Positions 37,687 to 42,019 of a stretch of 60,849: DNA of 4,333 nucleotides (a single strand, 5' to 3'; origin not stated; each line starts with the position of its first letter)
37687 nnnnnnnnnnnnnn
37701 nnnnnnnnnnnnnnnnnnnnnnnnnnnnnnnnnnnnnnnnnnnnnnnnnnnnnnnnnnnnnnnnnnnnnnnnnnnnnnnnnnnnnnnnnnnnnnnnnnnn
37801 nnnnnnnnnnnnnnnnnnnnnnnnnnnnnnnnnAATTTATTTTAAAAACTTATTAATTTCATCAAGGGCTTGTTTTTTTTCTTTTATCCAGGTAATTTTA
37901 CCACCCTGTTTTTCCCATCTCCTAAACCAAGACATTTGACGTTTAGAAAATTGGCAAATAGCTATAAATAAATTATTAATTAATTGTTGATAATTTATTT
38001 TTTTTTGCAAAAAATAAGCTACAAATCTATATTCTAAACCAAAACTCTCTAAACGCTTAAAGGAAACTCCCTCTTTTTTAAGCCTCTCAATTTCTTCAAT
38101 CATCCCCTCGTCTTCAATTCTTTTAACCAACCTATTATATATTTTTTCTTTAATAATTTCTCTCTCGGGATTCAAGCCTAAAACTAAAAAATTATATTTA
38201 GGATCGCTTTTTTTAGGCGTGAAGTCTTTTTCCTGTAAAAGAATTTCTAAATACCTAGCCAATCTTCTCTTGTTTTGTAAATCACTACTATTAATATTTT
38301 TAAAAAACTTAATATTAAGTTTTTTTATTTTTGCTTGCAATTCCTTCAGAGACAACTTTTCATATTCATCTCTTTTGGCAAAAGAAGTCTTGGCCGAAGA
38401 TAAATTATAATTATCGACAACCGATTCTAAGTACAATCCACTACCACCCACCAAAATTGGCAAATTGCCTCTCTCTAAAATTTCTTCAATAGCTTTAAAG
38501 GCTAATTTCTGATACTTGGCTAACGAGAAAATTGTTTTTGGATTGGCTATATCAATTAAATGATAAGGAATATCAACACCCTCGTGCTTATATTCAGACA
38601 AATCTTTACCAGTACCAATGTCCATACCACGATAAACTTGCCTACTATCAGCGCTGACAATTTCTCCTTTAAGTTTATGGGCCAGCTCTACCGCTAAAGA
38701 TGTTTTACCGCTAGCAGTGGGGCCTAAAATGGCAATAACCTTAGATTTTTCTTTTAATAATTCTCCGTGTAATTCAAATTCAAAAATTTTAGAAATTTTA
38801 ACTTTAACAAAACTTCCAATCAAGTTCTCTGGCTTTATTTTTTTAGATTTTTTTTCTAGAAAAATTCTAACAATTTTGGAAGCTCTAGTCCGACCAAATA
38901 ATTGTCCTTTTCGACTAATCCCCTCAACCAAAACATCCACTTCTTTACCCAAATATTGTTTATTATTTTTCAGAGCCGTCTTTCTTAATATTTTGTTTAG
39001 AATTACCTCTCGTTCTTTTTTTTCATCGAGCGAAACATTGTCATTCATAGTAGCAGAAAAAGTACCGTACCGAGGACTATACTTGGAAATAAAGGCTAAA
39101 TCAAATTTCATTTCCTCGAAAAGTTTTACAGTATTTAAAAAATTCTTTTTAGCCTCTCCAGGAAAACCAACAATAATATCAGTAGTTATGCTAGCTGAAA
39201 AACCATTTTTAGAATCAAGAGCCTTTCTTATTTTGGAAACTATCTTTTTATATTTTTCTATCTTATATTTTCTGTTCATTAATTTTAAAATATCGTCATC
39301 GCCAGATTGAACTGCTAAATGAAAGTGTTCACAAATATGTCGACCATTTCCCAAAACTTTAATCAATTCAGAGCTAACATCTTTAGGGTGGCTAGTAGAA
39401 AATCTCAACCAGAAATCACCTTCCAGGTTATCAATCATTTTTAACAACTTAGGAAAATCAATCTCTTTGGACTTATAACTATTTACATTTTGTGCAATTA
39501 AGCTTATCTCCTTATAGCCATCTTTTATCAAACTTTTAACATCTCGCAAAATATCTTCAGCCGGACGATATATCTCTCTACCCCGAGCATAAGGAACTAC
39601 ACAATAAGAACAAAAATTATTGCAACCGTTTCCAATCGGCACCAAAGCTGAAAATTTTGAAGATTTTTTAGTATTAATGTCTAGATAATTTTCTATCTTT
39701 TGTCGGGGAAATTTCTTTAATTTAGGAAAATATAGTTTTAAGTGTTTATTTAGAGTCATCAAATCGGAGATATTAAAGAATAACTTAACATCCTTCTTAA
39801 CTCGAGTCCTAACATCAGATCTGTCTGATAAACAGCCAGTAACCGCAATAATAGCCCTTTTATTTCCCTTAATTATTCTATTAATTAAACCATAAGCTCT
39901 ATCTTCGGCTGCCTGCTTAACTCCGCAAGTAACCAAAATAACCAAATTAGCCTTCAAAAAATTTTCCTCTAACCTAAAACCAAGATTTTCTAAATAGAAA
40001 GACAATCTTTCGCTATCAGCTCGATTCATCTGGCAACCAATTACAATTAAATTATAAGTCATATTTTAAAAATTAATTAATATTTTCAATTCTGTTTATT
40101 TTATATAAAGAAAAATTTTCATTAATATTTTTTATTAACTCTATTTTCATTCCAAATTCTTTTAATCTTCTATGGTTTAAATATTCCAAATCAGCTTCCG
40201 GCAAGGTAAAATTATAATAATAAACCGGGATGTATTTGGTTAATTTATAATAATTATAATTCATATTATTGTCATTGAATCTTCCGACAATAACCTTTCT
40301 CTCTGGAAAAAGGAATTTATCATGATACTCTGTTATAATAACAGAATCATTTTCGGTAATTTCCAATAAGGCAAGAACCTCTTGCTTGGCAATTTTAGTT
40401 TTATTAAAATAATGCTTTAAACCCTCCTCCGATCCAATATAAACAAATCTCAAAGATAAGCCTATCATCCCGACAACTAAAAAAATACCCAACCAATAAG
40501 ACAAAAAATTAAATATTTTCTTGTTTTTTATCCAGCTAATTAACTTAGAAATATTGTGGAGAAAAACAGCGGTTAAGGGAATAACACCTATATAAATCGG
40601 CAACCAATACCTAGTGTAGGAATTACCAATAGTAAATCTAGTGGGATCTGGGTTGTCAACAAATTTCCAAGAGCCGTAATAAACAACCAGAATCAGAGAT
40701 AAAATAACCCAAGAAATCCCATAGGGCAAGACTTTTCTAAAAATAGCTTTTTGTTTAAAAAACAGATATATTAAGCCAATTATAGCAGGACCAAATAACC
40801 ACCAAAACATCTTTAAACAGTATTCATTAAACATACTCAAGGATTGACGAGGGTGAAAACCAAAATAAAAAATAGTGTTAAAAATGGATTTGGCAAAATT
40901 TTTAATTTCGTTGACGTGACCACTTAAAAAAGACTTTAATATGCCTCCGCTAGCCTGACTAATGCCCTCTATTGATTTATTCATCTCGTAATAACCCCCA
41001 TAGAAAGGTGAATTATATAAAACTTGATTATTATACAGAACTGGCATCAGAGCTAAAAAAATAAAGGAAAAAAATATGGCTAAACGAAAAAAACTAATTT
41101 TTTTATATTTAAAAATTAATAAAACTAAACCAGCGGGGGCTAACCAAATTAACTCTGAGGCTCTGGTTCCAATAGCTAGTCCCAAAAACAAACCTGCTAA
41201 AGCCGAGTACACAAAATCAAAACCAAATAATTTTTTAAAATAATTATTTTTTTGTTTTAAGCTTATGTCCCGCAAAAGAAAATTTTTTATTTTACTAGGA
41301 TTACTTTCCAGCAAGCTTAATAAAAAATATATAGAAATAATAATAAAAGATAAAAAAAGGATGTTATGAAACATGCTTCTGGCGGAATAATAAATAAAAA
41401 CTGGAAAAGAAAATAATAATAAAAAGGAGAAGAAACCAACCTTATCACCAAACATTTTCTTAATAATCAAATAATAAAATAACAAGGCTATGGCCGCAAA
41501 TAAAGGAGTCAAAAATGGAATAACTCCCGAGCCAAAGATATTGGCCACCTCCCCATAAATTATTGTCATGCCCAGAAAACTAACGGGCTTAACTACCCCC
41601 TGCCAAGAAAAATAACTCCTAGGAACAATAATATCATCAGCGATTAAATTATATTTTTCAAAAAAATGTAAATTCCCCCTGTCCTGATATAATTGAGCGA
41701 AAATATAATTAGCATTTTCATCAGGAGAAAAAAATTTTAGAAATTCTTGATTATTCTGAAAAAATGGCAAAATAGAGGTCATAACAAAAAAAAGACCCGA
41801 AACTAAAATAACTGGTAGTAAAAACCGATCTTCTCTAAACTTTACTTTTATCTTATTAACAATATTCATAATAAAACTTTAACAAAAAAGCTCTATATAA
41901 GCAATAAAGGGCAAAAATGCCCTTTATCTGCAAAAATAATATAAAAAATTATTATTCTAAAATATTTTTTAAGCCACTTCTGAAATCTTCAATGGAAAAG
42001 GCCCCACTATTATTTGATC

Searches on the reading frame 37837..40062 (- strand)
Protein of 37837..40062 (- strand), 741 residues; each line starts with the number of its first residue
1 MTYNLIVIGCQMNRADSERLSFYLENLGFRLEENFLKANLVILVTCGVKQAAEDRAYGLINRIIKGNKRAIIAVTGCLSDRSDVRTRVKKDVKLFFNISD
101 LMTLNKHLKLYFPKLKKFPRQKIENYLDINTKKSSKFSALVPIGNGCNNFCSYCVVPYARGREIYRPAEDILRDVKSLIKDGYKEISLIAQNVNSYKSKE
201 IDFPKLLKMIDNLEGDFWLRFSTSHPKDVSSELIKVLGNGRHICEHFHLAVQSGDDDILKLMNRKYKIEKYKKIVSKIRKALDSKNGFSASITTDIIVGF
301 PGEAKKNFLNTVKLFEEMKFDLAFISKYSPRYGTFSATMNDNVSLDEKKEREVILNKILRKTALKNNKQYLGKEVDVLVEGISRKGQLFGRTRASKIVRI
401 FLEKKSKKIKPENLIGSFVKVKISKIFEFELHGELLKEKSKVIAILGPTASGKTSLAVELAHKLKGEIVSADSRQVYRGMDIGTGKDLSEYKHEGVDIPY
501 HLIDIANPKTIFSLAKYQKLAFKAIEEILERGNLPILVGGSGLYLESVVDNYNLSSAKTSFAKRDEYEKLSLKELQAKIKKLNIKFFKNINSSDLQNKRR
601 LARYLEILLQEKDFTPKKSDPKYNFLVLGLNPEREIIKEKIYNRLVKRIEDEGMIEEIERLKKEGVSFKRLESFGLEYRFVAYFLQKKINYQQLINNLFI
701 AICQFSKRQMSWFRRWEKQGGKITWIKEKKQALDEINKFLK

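Call 42: search_protein_families(library=pfam, proteins=[window:37837-40062:-], max_evalue=0.00001)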
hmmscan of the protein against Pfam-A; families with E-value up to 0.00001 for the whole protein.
window:37837-40062:- (741 aa): 5 families
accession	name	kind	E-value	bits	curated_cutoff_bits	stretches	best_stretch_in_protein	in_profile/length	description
PF01715.23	IPPT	-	1.6e-52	179.1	23.6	1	475-716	1-243/243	IPP transferase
PF04055.27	Radical_SAM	-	4e-25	89.3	29.5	1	141-314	1-165/166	Radical SAM superfamily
PF00919.26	UPF0004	-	6.3e-18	65.1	27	1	3-87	2-87/98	Uncharacterized protein family UPF0004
PF01938.26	TRAM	-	3.1e-10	40.2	21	1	368-436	1-61/61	TRAM domain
PF01745.22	IPT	-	6.2e-07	29.5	20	1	441-546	2-104/233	Isopentenyl transferase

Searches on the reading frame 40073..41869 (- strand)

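Call 42: search_protein_families(library=pfam, proteins=[window:40073-41869:-], max_evalue=0.00001)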
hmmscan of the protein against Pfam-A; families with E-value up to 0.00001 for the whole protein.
window:40073-41869:- (598 aa): 1 family
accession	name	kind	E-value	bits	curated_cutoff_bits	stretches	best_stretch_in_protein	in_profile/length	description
PF13231.12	PMT_2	-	1.8e-07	31.9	26.1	1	116-191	23-97/160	Dolichyl-phosphate-mannose-protein mannosyltransferase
